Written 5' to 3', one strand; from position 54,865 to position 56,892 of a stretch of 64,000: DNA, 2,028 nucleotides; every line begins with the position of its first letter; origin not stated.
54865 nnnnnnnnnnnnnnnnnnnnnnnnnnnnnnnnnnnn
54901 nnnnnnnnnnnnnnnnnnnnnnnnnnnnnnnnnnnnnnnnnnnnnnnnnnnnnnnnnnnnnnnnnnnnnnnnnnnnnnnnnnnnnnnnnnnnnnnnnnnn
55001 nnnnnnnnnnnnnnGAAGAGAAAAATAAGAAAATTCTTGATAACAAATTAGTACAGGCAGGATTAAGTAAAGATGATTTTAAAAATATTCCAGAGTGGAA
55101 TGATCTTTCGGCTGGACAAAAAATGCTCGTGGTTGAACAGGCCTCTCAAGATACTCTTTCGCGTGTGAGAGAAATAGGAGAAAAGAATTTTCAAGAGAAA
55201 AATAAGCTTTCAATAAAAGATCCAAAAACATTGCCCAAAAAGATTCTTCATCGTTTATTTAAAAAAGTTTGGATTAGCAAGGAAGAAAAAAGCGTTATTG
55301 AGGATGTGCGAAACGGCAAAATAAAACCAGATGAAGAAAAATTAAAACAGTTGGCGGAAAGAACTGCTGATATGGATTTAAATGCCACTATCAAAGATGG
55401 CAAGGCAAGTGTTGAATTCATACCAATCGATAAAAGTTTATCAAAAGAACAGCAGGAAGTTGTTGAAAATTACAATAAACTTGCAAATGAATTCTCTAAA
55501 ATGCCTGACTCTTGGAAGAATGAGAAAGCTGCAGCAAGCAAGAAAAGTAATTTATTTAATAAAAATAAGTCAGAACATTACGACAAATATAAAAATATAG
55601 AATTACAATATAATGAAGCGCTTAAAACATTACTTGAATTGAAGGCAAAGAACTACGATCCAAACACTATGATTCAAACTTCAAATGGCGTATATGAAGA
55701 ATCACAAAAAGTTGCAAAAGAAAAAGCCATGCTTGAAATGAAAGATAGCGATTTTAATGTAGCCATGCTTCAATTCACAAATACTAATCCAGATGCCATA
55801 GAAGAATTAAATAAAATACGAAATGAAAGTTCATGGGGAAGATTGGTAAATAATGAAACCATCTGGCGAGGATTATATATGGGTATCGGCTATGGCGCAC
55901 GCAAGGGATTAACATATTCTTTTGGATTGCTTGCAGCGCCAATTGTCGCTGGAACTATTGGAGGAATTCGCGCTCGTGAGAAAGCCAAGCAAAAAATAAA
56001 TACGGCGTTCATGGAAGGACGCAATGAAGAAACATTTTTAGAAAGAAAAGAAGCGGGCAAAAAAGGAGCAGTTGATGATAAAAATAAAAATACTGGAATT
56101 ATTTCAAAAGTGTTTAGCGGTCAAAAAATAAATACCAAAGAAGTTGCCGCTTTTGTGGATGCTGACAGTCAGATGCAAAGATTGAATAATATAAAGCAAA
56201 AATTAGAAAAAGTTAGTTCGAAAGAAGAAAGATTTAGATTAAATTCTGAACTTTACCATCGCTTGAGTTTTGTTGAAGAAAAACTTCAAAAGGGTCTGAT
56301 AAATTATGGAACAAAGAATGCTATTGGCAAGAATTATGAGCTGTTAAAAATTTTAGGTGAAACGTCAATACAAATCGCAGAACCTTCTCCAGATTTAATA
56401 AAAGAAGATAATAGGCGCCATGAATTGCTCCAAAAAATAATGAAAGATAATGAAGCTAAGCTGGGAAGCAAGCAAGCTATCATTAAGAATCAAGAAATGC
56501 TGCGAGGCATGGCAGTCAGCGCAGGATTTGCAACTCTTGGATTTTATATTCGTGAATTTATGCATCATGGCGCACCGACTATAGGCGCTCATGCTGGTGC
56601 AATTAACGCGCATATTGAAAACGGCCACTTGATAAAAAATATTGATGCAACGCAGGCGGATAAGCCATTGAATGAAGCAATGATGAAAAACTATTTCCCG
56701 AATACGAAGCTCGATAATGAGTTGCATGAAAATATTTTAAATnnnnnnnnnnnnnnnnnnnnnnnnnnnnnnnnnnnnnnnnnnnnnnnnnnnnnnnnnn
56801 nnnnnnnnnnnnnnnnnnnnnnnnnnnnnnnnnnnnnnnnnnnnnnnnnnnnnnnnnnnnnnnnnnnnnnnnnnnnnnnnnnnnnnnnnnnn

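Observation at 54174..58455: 1278-aa orphan coiled-coil protein preceded by a 445-nt ORF-free, hairpin-dense leader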

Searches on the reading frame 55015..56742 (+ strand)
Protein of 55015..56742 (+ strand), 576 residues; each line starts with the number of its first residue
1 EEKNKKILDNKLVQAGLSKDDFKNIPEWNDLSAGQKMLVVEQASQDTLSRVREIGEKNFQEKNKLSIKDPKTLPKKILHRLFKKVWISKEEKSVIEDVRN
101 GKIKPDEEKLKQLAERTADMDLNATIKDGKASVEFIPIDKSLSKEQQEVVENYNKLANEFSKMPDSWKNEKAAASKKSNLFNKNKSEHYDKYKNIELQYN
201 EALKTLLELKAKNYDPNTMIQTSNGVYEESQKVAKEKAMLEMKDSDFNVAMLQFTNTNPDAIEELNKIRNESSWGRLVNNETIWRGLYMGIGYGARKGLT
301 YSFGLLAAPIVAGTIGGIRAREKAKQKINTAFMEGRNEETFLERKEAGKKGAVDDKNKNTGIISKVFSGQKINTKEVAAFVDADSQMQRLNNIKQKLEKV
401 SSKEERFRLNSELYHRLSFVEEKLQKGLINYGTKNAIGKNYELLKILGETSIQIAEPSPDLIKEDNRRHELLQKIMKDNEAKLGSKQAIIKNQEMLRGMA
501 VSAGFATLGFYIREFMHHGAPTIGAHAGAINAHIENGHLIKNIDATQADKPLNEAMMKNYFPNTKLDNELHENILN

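Call 62: search_solved_structures(query=A6, max_evalue=1)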
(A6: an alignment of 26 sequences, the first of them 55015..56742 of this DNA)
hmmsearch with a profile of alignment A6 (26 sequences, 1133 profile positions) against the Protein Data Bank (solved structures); distinct sequences matched with E-value up to 1: 0.

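Call 68: predict_structure(alignment_id=A6)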
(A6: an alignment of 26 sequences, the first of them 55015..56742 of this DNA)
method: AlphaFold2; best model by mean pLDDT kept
length: 576 residues; sequences in the alignment: 26
mean_pLDDT: 73.5   pTM: 0.69
mean pLDDT of the five models: 73.5, 73.2, 72.7, 68.8, 63.7
residues with pLDDT >= 90: 70; 70-90: 312; 50-70: 118; < 50: 76
segments of 3 or more residues with pLDDT < 50: 180-182, 300-304, 518-576
pLDDT, mean of each block of 10 residues (from residue 1): 86 88 90 92 87 84 69 73 76 86 83 87 87 89 89 93 88 67 66 93 90 66 52 76 84 82 83 59 57 53 54 69 80 85 84 67 59 76 91 89 82 85 88 85 84 62 68 75 78 72 61 48 36 36 38 42 41 37
secondary structure, 60 per line:
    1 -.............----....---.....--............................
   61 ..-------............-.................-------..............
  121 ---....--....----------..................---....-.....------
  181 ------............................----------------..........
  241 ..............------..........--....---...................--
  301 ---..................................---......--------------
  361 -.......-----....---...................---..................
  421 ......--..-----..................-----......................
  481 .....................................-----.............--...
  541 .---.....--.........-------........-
elements in order: H2-14 H19-22 H26-30 H33-62 H70-81 H83-99 H107-120 E124-127 E130-133 H144-161 H165-168 H170-174 H187-214 H231-254 H261-270 H273-276 H280-298 H304-337 H341-346 H362-368 H374-377 H383-399 H403-426 H436-453 H459-517 H523-535 H538-541 H545-549 H552-560 H568-575

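Call 71: fold_search(model_id=the predicted structure, library=pdb)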
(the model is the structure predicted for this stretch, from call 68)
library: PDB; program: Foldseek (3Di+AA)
matches with E <= 10: 23; with E <= 0.001: 0
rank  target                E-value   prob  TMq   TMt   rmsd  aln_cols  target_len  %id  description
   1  5c1f_A                3.3e+00  0.06  0.12  0.19  26.6       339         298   14  Structure of the Imp2 F-BAR domain (released 2016-01-27)
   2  8zwa_C                4.6e+00  0.04  0.11  0.12  32.0       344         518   11  HopBY induced At EDS1-PAD4-ADR1 heterotrimer (released 2024-11-06)
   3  4igg_A                4.6e+00  0.03  0.10  0.09  27.9       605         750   12  Full-length human alpha-catenin crystal structure (released 2012-12-26)
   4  6xj1_B                5.2e+00  0.04  0.09  0.16  26.9       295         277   15  Crystal Structure of CDC15 F-BAR Domain from Schizosaccharomyces pombe (released 2020-12-16)
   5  8fy5_A                5.2e+00  0.02  0.11  0.14  31.3       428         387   11  Human TMEM175-LAMP1 full-length complex (released 2023-06-28)
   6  9g8j_B                5.2e+00  0.02  0.10  0.09  33.1       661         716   11  Structure of K+-dependent Na+-PPase from Thermotoga maritima in complex with zoledronate (released 2025-06-04)
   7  7a26_CCC              5.5e+00  0.02  0.09  0.13  31.0       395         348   12  Structure of soluble SmhA crystal form 1 of the tripartite alpha-pore forming toxin, Smh, from Serratia marcescens. (released 2021-03-31)
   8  2v0o_B                5.7e+00  0.04  0.07  0.13  43.5       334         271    9  FCHO2 F-BAR domain (released 2007-06-26)
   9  7x0z_B                6.5e+00  0.04  0.11  0.11  28.5       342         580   13  Cryo-EM structure of human ABCD1 E630Q in the presence of ATP and Magnesium in outward-facing state (released 2023-03-22)
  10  9eom                  6.7e+00  0.06  0.08  0.20  36.8       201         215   14  250A Vipp1 dL10Ala helical tubes in the presence of EPL (released 2024-10-16)
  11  7cbc_B                7.0e+00  0.02  0.10  0.14  31.2       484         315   13  Crystal structure of a de novo designed switch protein caging a hemagglutinin binder (released 2020-12-23)
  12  7a26_EEE              7.0e+00  0.02  0.09  0.13  24.6       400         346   12  Structure of soluble SmhA crystal form 1 of the tripartite alpha-pore forming toxin, Smh, from Serratia marcescens. (released 2021-03-31)
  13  3syv_D                7.3e+00  0.03  0.09  0.16  27.9       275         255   16  Crystal structure of mPACSIN 3 F-BAR domain mutant (released 2012-05-16)
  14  6grk_A                8.0e+00  0.01  0.07  0.10  25.9       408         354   11  Structure of the soluble AhlB of the tripartite alpha-pore forming toxin, AHL, from Aeromonas hydrophila. (released 2019-07-03)
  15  5osh_K                8.3e+00  0.05  0.11  0.18  24.7       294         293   10  Structure of retromer VPS29-VPS35C subunits complexed with RidL N-terminal domain (1-236) (released 2017-12-13)
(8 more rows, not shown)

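Call 83: search_protein_representatives(alignment_id=A6)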
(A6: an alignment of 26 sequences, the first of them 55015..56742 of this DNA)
Query: 26 sequences, 1133 profile positions. Proteins with E-value up to 0.001 (for the whole library): 1110; up to 1e-10: 853; up to 1e-30: 372. The best 150 are listed.
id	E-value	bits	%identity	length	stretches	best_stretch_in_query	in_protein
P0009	0.0e+00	1358.7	-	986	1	1-1029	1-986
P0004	0.0e+00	1356.2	-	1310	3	5-855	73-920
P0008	0.0e+00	1266.8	-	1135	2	15-823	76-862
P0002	0.0e+00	1225.9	-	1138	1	8-1028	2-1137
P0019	0.0e+00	1217.0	-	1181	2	7-846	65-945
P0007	0.0e+00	1204.3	-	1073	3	64-823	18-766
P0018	0.0e+00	1157.8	-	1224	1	7-1029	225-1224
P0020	0.0e+00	1139.1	-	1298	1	6-1057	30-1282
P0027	0.0e+00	1128.9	-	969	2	26-858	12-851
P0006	0.0e+00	1125.8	-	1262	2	7-849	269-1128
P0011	0.0e+00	1077.9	-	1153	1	39-1102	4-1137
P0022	0.0e+00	1067.0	-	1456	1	5-1115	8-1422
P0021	0.0e+00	1061.2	-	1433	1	83-1130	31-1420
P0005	0.0e+00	1012.7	-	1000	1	29-1022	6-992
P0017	7.6e-294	994.7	-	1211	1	7-1030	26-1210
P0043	5.4e-122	425.6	-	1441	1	50-1027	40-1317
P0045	7.7e-98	345.6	-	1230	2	463-1100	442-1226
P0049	1.8e-87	311.2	-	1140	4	646-828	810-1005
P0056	8.2e-74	266.0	-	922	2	49-434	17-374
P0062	2.8e-72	261.0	-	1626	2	484-937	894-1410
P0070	4.7e-69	250.3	-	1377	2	41-435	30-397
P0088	9.6e-63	229.4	-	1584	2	10-808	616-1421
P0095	1.1e-60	222.5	-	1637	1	85-930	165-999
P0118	2.0e-57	211.8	-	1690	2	28-448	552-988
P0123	1.5e-56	208.9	-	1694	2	24-437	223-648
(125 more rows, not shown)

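Call 84: list_cluster_members(proteins=[P0045, P0049, P0056, P0062, P0070, P0088, P0095, P0118, P0123, P0043])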
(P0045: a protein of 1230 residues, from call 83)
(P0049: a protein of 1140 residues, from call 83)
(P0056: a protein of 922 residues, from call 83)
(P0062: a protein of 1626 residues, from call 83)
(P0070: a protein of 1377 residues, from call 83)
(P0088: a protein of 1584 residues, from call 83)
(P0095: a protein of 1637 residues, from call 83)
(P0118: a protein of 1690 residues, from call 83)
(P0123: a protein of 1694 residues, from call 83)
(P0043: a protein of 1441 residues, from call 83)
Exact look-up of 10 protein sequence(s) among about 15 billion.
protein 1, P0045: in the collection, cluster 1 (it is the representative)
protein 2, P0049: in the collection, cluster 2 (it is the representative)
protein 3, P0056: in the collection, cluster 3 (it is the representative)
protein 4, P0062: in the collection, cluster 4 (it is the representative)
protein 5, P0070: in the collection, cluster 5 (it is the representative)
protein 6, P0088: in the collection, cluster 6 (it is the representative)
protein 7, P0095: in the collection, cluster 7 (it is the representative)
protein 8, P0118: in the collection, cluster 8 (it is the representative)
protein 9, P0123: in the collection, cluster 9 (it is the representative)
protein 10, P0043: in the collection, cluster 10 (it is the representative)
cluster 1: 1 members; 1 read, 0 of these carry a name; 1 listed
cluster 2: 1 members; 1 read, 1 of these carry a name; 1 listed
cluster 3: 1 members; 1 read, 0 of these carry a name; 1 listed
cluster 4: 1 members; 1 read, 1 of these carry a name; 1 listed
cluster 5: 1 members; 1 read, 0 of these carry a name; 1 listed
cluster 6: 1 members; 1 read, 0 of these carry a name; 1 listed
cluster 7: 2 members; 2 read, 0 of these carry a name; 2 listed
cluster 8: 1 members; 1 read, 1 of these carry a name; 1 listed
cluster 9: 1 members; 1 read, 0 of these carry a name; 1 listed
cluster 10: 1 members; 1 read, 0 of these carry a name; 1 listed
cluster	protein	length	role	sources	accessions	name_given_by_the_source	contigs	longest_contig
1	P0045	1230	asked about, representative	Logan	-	-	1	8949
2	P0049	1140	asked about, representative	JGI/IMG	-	hypothetical protein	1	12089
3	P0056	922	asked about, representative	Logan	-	-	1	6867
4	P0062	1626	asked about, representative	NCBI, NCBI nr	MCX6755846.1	MAG: hypothetical protein NTX85_00685 [Candidatus Nomurabacteria bacterium] | hypothetical protein [Candidatus Nomurabacteria bacterium]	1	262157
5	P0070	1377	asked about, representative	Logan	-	-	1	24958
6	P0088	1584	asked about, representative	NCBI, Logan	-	-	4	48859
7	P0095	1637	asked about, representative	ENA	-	-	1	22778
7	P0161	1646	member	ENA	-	-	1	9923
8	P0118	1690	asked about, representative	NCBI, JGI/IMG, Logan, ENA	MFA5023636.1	MAG: hypothetical protein WC523_01585 [Patescibacteria group bacterium]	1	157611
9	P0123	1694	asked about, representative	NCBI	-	-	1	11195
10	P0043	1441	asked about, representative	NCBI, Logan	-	-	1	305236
